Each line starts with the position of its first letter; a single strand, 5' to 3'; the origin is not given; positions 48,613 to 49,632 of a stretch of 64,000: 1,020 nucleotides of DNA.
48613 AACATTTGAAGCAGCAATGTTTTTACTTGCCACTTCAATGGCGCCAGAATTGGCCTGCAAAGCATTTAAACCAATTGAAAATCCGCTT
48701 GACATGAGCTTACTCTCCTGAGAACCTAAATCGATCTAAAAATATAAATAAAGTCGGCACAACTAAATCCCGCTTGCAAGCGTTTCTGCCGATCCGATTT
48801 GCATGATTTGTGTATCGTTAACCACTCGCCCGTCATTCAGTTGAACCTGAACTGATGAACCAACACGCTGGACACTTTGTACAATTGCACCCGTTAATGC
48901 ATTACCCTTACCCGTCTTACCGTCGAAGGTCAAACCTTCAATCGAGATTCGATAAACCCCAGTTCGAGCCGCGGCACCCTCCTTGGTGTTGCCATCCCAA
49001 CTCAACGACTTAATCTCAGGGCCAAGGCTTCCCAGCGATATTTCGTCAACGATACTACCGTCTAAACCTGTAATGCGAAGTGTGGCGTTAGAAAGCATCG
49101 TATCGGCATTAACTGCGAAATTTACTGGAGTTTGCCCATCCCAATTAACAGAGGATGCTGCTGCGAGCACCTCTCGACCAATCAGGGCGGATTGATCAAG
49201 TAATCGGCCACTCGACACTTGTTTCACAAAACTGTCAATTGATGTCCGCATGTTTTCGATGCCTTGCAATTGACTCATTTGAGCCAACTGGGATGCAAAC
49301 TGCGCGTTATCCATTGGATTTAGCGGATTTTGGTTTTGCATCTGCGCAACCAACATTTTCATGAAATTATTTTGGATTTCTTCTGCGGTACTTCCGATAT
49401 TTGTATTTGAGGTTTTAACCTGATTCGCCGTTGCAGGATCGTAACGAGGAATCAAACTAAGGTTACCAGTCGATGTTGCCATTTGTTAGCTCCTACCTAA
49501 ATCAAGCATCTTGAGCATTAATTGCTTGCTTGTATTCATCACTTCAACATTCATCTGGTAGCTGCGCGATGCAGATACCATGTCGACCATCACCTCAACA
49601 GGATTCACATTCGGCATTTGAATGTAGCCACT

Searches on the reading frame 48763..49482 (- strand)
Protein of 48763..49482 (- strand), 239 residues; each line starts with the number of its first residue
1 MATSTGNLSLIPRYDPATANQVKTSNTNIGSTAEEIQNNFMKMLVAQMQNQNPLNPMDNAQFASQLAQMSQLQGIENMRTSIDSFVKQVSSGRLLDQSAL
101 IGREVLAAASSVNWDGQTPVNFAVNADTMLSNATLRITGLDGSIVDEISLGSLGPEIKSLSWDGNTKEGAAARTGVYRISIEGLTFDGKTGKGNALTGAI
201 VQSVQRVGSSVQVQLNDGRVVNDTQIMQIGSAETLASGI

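Call 66: search_protein_families(library=pfam, proteins=[window:48763-49482:-], max_evalue=0.00001)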
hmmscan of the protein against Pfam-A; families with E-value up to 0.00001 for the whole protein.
window:48763-49482:- (239 aa): 2 families
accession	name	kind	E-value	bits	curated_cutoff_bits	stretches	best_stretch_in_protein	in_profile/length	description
PF03963.19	FlgD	-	6.2e-23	81.2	27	1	17-84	8-75/75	Flagellar hook capping protein - N-terminal region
PF13860.13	FlgD_ig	-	3.9e-10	40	27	1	112-183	4-75/79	FlgD Ig-like domain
